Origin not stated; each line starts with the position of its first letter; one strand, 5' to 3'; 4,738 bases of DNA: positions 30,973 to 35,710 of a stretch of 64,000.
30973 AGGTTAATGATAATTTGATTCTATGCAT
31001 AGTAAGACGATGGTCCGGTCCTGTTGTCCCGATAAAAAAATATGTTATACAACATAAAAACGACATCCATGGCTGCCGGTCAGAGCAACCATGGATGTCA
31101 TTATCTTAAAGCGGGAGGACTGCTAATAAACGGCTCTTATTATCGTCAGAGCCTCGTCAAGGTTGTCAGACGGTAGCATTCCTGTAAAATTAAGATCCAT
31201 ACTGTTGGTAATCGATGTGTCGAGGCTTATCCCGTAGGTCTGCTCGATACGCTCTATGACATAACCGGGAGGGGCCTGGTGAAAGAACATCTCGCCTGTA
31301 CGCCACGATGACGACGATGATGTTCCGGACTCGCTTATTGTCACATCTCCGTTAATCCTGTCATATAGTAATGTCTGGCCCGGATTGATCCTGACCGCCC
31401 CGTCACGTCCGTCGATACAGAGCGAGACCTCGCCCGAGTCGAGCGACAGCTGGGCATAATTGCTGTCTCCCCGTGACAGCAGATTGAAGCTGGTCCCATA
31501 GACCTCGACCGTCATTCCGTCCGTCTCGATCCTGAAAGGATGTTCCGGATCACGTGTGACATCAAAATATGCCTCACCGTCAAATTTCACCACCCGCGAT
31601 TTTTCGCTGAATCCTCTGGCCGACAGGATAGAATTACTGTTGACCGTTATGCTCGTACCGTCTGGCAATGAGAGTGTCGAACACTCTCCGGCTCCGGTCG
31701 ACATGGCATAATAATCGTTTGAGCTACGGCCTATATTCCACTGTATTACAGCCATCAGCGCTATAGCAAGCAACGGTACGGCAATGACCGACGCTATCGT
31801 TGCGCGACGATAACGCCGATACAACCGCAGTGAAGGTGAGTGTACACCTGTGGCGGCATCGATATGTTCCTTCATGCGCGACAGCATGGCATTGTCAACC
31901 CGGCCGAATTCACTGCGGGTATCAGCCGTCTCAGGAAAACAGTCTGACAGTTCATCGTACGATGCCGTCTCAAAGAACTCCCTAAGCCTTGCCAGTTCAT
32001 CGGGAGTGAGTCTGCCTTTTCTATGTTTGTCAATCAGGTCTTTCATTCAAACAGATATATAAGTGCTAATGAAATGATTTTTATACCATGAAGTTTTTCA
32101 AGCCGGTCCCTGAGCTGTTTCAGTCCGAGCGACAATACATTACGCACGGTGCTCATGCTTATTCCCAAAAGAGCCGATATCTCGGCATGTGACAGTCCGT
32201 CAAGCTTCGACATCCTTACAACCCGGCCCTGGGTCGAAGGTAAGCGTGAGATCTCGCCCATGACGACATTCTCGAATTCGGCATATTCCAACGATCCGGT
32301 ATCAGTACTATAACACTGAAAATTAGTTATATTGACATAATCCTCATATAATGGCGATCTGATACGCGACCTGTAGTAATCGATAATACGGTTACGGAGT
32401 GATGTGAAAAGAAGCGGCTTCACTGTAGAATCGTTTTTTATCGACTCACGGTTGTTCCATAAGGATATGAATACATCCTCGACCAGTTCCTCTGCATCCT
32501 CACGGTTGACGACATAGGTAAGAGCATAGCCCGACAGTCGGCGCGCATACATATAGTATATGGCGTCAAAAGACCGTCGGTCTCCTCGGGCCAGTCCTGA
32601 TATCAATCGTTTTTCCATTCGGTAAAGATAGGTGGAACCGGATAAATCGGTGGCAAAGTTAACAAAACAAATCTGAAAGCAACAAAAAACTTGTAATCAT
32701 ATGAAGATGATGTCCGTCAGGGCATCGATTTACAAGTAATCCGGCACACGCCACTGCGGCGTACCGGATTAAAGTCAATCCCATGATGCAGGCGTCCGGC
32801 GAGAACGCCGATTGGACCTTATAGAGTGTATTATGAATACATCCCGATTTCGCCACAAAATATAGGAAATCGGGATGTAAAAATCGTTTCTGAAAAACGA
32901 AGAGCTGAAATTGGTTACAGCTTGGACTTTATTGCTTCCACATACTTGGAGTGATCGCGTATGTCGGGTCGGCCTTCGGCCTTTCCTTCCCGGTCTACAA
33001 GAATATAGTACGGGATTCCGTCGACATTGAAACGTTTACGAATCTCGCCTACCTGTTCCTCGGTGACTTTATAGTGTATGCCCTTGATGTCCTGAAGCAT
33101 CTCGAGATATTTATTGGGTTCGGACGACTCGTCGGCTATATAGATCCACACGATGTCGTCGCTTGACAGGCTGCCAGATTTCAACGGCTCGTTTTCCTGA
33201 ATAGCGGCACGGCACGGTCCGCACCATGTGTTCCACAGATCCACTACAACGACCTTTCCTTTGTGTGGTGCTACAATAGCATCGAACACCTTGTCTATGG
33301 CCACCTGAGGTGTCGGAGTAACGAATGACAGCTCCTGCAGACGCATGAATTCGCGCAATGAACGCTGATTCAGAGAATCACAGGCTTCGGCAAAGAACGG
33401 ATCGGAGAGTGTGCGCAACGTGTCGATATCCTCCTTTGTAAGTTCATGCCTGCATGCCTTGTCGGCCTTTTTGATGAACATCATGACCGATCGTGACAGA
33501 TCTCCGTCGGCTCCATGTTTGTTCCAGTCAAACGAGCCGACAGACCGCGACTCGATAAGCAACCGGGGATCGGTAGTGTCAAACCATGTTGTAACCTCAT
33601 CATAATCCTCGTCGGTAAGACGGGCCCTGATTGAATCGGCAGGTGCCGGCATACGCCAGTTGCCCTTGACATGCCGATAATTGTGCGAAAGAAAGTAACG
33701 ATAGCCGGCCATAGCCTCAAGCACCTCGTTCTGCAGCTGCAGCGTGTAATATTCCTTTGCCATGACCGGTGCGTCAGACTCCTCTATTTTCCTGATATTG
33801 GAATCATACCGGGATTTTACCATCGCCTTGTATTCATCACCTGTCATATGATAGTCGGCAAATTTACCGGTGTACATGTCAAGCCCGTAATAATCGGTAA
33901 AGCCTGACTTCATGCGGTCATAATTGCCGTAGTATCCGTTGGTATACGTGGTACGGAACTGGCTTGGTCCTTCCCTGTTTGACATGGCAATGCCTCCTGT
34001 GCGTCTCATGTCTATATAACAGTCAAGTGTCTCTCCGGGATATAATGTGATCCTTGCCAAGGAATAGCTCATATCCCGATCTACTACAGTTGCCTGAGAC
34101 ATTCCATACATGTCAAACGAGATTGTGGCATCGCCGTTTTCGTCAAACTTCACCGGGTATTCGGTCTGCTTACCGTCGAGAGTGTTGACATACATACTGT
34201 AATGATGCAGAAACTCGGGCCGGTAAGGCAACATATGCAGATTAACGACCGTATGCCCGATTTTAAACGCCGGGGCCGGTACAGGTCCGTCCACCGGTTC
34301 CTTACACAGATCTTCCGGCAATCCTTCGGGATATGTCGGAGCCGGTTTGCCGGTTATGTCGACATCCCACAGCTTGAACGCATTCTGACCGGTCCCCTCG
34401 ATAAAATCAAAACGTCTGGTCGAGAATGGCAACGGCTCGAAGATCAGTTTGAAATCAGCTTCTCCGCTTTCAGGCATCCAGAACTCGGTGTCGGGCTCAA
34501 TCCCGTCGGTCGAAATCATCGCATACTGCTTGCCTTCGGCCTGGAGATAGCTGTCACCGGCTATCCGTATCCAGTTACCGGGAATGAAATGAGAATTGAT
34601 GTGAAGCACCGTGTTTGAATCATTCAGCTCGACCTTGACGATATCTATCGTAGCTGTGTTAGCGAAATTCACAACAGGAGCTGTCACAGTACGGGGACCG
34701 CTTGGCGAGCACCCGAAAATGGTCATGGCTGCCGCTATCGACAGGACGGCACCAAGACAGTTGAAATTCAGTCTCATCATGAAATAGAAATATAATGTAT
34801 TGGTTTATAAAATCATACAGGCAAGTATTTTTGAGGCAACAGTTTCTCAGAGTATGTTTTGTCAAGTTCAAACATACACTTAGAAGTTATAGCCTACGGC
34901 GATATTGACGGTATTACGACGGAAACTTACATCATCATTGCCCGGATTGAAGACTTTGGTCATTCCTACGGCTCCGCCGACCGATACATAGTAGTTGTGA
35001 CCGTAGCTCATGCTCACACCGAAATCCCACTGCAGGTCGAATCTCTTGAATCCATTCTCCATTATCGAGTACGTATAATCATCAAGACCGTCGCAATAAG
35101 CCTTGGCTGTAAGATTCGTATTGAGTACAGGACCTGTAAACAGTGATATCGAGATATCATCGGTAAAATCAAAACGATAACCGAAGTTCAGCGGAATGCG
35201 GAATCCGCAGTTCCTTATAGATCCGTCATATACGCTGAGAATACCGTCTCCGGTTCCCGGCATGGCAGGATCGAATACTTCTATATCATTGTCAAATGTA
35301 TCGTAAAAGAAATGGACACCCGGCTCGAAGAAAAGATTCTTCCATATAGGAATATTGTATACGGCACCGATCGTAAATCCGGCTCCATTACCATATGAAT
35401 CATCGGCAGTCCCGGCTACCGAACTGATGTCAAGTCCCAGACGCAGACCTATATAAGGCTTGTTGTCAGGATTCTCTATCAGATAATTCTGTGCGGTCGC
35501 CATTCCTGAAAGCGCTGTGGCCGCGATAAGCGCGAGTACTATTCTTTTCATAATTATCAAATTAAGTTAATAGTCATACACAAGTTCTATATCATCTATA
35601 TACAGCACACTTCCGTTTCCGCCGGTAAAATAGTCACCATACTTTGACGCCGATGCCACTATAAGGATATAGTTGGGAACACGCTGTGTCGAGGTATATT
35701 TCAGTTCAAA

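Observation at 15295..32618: PUL whose enzyme set points to a phosphodiester-linked, glycerophosphate-containing polymer (such as teichoic acid) rather than a plain glycan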

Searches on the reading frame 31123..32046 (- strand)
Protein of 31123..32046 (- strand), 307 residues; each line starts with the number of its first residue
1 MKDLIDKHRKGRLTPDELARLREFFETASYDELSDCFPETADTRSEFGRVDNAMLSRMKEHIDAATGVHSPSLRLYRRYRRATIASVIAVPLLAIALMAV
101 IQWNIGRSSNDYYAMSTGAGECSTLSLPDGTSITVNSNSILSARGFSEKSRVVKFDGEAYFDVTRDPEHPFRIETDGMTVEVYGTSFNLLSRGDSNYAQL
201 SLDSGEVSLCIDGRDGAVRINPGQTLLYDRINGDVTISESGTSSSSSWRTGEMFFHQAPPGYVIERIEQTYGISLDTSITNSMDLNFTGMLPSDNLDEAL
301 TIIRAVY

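Call 3: search_protein_families(library=pfam, proteins=[window:31123-32046:-], max_evalue=0.001)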
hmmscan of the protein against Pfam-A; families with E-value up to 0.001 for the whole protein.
window:31123-32046:- (307 aa): 1 family
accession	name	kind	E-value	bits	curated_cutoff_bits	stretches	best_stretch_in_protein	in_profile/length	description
PF04773.18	FecR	-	2.7e-16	60.2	24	1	115-207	3-96/97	FecR protein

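Call 5: search_protein_families(library=ncbifam, proteins=[window:31123-32046:-], max_evalue=0.001)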
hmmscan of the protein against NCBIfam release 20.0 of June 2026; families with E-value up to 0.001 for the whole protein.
window:31123-32046:- (307 aa): 1 family
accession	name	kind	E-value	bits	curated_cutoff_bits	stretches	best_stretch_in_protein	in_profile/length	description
NF007296.1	PRK09774.1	equivalog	1.5e-11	44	385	1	108-304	100-293/313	ferric citrate uptake sigma factor regulator FecR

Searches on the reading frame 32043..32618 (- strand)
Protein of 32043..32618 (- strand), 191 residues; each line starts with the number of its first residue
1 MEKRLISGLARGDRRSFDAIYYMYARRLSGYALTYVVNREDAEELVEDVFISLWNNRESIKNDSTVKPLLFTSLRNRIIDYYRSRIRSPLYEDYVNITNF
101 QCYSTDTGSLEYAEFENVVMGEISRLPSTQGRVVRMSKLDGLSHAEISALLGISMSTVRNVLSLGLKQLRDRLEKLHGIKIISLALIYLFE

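Call 3: search_protein_families(library=pfam, proteins=[window:32043-32618:-], max_evalue=0.001)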
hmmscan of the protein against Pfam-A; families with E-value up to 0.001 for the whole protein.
window:32043-32618:- (191 aa): 5 families
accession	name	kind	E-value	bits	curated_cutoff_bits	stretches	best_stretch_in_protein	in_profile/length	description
PF08281.18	Sigma70_r4_2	-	2.1e-12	46.9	25.7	1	123-169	8-54/54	Sigma-70, region 4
PF04542.20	Sigma70_r2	-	4.7e-12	46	24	1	23-85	4-68/71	Sigma-70 region 2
PF04545.22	Sigma70_r4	-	9.9e-09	35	24.1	1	124-170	3-49/50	Sigma-70, region 4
PF07638.17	Sigma70_ECF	-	2.3e-05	24.8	21.1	1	45-165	52-175/185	ECF sigma factor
PF13384.12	HTH_23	-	7.2e-05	22.9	24.6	1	132-162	9-38/50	Homeodomain-like domain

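Call 5: search_protein_families(library=ncbifam, proteins=[window:32043-32618:-], max_evalue=0.001)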
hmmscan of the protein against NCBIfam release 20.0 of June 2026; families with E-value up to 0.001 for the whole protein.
window:32043-32618:- (191 aa): 78 families (the best 25 are shown)
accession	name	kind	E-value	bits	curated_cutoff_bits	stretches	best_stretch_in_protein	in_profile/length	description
TIGR02985.1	Sig70_bacteroi1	subfamily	1.6e-37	129.2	126.4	1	16-173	2-162/162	RNA polymerase sigma-70 factor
NF058625.1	sigma_PG0214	equivalog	3.7e-25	88.6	130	1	15-177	4-165/170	GFO_1088 family ECF-type sigma factor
TIGR02937.1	sigma70-ECF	superfamily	4.4e-22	78.5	42.9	1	17-173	3-165/165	sigma-70 family RNA polymerase sigma factor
NF009172.0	PRK12519.1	subfamily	3.1e-19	69.3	222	1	4-176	18-192/194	RNA polymerase sigma factor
NF007215.0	PRK09637.1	equivalog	2e-18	67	212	1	18-174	4-155/181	RNA polymerase sigma factor SigZ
TIGR02950.1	SigM_subfam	subfamily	5.4e-17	62.1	147.95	1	17-173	2-158/159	RNA polymerase sigma factor, SigM family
TIGR02959.1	SigZ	equivalog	1.2e-16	61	168.65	1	24-175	4-150/170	RNA polymerase sigma factor SigZ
TIGR02983.1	SigE-fam_strep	subfamily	2.4e-16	60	141.55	1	13-175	4-160/162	SigE family RNA polymerase sigma factor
NF009166.1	PRK12513.1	equivalog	3e-16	59.7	206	1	3-175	10-188/193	RNA polymerase sigma factor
NF009189.0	PRK12537.1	equivalog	2.7e-15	56.4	261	1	6-173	14-181/182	RNA polymerase sigma factor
NF007228.0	PRK09646.1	subfamily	2.8e-15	56.5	226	1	3-174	18-191/194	ECF RNA polymerase sigma factor SigK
NF007227.0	PRK09645.1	subfamily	4.8e-15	55.9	202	1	11-175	9-172/177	sigma-70 family RNA polymerase sigma factor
NF009171.0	PRK12518.1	equivalog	6.7e-15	55.4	208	1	2-175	14-186/191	RNA polymerase sigma factor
NF009167.0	PRK12514.1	equivalog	6.8e-15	55.4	265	1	4-174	9-179/180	RNA polymerase sigma factor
NF008890.0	PRK11924.1-3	equivalog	4.7e-14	52.2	284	1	13-174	37-202/205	RNA polymerase sigma factor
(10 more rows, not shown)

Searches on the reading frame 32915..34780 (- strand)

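Call 6: search_protein_families(library=pfam, proteins=[window:32915-34780:-], max_evalue=0.0001)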
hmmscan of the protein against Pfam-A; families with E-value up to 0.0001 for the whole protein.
window:32915-34780:- (621 aa): 3 families
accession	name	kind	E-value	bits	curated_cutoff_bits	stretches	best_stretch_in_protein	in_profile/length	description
PF13905.12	Thioredoxin_8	-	5.1e-09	36.8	27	1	508-600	1-93/94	Thioredoxin-like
PF08534.16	Redoxin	-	3.2e-08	33.9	26.6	1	507-600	27-127/148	Redoxin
PF00085.26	Thioredoxin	-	1.1e-05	25.8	23.5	0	496-525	7-35/103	Thioredoxin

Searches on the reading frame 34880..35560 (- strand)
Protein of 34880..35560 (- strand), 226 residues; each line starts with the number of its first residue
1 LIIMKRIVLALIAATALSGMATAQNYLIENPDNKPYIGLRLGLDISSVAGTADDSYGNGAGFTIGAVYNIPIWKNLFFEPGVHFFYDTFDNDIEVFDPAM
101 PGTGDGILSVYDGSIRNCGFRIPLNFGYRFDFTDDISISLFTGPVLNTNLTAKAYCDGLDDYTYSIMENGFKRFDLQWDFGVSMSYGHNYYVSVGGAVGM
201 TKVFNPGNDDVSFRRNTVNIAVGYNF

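Call 6: search_protein_families(library=pfam, proteins=[window:34880-35560:-], max_evalue=0.0001)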
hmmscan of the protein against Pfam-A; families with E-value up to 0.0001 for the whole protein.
window:34880-35560:- (226 aa): 1 family
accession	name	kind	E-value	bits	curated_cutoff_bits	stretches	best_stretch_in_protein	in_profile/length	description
PF13568.12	OMP_b-brl_2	-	1.2e-08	35.6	27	1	37-204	11-174/175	Outer membrane protein beta-barrel domain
